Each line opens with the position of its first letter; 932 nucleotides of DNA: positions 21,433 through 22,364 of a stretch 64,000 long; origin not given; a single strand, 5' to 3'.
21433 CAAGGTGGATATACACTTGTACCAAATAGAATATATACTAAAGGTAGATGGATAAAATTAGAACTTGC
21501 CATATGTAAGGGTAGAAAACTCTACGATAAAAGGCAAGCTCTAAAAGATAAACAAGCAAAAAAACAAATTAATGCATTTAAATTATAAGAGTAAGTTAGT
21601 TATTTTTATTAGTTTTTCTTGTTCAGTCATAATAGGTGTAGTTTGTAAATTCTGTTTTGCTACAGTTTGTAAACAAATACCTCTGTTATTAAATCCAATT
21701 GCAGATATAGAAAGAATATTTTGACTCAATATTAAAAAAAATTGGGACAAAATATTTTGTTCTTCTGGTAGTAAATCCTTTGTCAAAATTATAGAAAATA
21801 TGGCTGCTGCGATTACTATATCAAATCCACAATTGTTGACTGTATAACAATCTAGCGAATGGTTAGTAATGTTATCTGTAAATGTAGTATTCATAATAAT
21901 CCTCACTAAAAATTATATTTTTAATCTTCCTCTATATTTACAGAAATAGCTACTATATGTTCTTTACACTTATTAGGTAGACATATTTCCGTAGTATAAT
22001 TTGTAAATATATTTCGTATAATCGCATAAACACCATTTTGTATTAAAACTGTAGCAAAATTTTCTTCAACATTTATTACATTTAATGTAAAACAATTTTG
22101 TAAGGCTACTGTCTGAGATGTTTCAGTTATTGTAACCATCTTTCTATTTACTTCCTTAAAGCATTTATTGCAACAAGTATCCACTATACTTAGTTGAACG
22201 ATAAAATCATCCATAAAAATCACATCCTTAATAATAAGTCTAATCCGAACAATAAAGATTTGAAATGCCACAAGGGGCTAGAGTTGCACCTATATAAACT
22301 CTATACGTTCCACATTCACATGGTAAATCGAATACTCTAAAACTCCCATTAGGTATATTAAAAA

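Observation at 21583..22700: Minus-strand operon of three small Cys-rich beta-rich proteins: candidate spore-surface/appendage (Ena/DUF3992-like or coat) subunits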

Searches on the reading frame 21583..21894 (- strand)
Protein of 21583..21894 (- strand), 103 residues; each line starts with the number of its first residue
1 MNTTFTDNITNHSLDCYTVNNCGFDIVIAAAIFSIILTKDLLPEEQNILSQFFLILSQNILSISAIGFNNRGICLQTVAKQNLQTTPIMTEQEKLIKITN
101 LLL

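Call 3: search_protein_families(library=pfam, proteins=[window:21583-21894:-], max_evalue=10)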
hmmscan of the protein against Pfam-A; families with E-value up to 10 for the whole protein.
window:21583-21894:- (103 aa): 0 families

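Call 4: search_protein_families(library=ncbifam, proteins=[window:21583-21894:-], max_evalue=10)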
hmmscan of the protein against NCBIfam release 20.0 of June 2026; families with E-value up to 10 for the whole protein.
window:21583-21894:- (103 aa): 0 families

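Call 8: search_solved_structures(query=window:21583-21894:-, max_evalue=10)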
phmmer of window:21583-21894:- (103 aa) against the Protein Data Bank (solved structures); distinct sequences matched with E-value up to 10: 0.

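Call 12: find_homologous_proteins(query=window:21583-21894:-, max_evalue=0.01)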
Query window:21583-21894:- (103 aa): 1 proteins with E <= 0.01 among 5 candidates.
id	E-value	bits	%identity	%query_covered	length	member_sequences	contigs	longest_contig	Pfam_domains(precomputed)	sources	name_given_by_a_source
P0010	4.5e-58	211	100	100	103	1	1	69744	-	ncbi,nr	ncbi:MAG: hypothetical protein N2749_05280 [Clostridia bacterium]|nr:hypothetical protein [Clostridi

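Call 42: search_protein_families(library=pfam, alignment_id=A4, max_evalue=10)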
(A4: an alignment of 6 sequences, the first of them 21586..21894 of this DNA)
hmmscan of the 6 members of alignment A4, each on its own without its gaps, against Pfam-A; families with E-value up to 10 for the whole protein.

A. member 1, window:21586-21894:- (103 aa): 0 families

B. families by the number of members that match (of 6 scanned): 3 families
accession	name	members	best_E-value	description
PF22116.1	DUF6944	3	0.0053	Family of unknown function (DUF6944)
PF09659.15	Cas_Csm6_HEPN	1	0.077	Cas_Csm6 HEPN domain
PF25496.1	URGCP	1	0.099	Up-regulator of cell proliferation-like domain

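Call 52: search_solved_structures(query=A4, max_evalue=10)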
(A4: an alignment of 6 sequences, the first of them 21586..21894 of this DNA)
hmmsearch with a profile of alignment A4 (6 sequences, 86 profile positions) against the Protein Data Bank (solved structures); distinct sequences matched with E-value up to 10: 0.

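Call 59: search_protein_families(library=ncbifam, alignment_id=A4, max_evalue=10)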
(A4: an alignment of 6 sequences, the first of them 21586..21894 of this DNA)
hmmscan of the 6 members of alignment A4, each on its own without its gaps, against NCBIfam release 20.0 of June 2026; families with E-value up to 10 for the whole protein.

A. member 1, window:21586-21894:- (103 aa): 0 families

B. families by the number of members that match (of 6 scanned): 1 family
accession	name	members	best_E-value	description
TIGR03063.1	srtB_target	1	0.025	sortase B protein-sorting domain-containing protein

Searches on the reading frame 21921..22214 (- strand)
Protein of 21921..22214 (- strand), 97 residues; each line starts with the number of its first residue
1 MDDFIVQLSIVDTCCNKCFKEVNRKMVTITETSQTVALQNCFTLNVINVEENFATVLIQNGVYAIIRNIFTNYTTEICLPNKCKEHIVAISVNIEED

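Call 3: search_protein_families(library=pfam, proteins=[window:21921-22214:-], max_evalue=10)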
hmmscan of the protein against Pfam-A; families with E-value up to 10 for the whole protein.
window:21921-22214:- (97 aa): 0 families

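Call 4: search_protein_families(library=ncbifam, proteins=[window:21921-22214:-], max_evalue=10)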
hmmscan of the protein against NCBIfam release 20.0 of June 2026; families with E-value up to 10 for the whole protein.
window:21921-22214:- (97 aa): 2 families
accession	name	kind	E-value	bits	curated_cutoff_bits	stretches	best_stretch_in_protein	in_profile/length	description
NF003993.0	PRK05472.2-2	equivalog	0.076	12.5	217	1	9-95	113-199/212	redox-sensing transcriptional repressor Rex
NF052654.1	CmpProtComFBBac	equivalog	0.13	12.3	120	1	60-93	4-40/84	late competence protein ComFB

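Call 7: search_solved_structures(query=window:21921-22214:-, max_evalue=10)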
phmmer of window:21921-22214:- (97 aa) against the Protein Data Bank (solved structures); distinct sequences matched with E-value up to 10: 1.
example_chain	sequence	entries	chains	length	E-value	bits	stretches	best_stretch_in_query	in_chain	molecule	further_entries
8iml_3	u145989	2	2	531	1.4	12.4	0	21-77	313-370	CpcJ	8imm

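Call 11: find_homologous_proteins(query=window:21921-22214:-, max_evalue=0.01)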
Query window:21921-22214:- (97 aa): 2 proteins with E <= 0.01 among 2 candidates.
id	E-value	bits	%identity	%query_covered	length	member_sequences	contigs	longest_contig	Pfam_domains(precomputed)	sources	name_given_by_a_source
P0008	2.9e-55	202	100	100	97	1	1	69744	-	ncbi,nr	ncbi:MAG: hypothetical protein N2749_05285 [Clostridia bacterium]|nr:hypothetical protein [Clostridi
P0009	1.8e-33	132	64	97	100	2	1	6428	-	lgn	-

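Call 16: find_encoding_contigs(protein=P0009, flank=6000, max_places=4)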
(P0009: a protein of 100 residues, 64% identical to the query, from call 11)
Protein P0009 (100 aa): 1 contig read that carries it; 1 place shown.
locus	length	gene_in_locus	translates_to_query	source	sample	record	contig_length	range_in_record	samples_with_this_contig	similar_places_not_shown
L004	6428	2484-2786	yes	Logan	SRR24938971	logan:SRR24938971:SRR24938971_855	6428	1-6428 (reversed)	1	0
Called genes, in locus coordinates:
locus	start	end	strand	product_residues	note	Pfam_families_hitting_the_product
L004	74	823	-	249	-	PF11967:RecO_N, PF02565:RecO_C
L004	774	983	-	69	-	-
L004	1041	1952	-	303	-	PF00350:Dynamin_N (faint), PF01926:MMR_HSR1, PF02421:FeoB_N, PF00009:GTP_EFTU, PF07650:KH_2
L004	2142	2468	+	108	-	-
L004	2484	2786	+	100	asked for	-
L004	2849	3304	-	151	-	PF01668:SmpB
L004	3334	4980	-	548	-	-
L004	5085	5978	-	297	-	-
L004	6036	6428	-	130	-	?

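Call 54: search_solved_structures(query=A2, max_evalue=10)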
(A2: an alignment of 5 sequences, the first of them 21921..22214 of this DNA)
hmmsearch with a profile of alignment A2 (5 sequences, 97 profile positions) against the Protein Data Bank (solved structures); distinct sequences matched with E-value up to 10: 7.
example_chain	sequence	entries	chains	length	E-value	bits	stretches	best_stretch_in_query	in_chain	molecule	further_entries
4xso_B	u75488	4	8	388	0.12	15.8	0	33-76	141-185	Alr3699 protein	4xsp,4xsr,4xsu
6j11_A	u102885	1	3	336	0.51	13.9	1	25-74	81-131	N-terminal domain of Spike glycoprotein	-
5x4r_A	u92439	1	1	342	0.53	13.8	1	25-74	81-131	S protein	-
6pxh_A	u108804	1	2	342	0.54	13.8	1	25-74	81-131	MERS-CoV S1-NTD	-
5vyh_A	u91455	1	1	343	0.54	13.8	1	25-74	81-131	S protein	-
9ixv_A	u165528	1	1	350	0.57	13.7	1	25-74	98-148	Spike glycoprotein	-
7a7b_A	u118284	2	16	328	0.64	13.5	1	36-63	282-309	YpdA family putative bacillithiol disulfide reductase Bdr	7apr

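Call 79: predict_structure(alignment_id=A5)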
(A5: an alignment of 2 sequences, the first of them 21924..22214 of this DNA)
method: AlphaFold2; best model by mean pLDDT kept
length: 97 residues; sequences in the alignment: 2
mean_pLDDT: 77.9   pTM: 0.69
mean pLDDT of the five models: 77.9, 64.3, 50.0, 46.6, 44.3
residues with pLDDT >= 90: 5; 70-90: 69; 50-70: 23; < 50: 0
segments of 3 or more residues with pLDDT < 50: none
pLDDT, mean of each block of 10 residues (from residue 1): 70 62 74 77 87 88 88 82 72 78
secondary structure, 60 per line:
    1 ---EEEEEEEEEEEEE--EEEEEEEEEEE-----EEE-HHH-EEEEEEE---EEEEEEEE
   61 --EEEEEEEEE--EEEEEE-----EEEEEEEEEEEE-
elements in order: E4-16 E19-29 E35-37 E43-49 E53-60 E63-71 E74-79 E85-96

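Call 81: fold_search(model_id=the predicted structure, library=pdb)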
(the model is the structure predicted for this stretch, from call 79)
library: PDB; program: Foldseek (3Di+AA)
matches with E <= 10: 457; with E <= 0.001: 0
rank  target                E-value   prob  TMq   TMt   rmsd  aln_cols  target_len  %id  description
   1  5mwf_E                3.5e-01  0.13  0.27  0.13  14.8       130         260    7  Human Jagged2 C2-EGF2 (released 2017-06-14)
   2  5mwf_D                3.7e-01  0.16  0.30  0.14  16.4       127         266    6  Human Jagged2 C2-EGF2 (released 2017-06-14)
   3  5ys6                  3.9e-01  0.25  0.30  0.07  14.0       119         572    9  Structure of the ectodomain of pseudorabies virus glycoproten B (released 2017-12-27)
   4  6esc                  4.1e-01  0.44  0.35  0.08  11.6       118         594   10  Crystal structure of Pseudorabies virus glycoprotein B (released 2017-11-08)
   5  4xlw_B                4.3e-01  0.16  0.30  0.14  14.2       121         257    8  Complex of Notch1 (EGF11-13) bound to Delta-like 4 (N-EGF2) (released 2015-03-04)
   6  2ptf_A                4.3e-01  0.09  0.22  0.14  15.1       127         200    9  Crystal structure of protein MTH_863 from Methanobacterium thermoautotrophicum bound to FMN (released 2007-05-15)
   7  4xlw_H                4.8e-01  0.16  0.30  0.14  14.2       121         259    8  Complex of Notch1 (EGF11-13) bound to Delta-like 4 (N-EGF2) (released 2015-03-04)
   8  9e6q_AE               6.5e-01  0.38  0.31  0.17   9.1        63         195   10  Cryo-EM structure of the Pyrobaculum calidifontis 50S ribosomal subunit in complex with Dri (released 2024-11-20)
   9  7alt_A                6.5e-01  0.08  0.22  0.10  16.2       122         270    2  Structure of Drosophila Serrate C2-DSL-EGF1-EGF2 (released 2021-08-04)
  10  7otj_A                6.9e-01  0.35  0.38  0.12   9.4       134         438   10  Crystal structure of Pif1 helicase from Candida albicans (released 2021-07-07)
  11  2z6b_D                6.9e-01  0.13  0.25  0.09  14.7        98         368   10  Crystal Structure Analysis of (gp27-gp5)3 conjugated with Fe(III) protoporphyrin (released 2008-04-15)
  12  5mw5                  6.9e-01  0.11  0.27  0.13  13.5       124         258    4  Human Jagged2 C2-EGF2 (released 2017-06-14)
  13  6iim_A                7.3e-01  0.28  0.32  0.12   9.2       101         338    9  USP14 catalytic domain with IU1-206 (released 2018-12-12)
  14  6rd4_7                7.6e-01  0.44  0.30  0.18   8.2        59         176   14  CryoEM structure of Polytomella F-ATP synthase, Full dimer, composite map (released 2019-07-03)
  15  9kgz                  7.6e-01  0.15  0.30  0.26   8.8       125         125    8  Crystal structure of a de novo designed monomeric mainly-beta protein B10 (monoclinic) (released 2025-07-02)
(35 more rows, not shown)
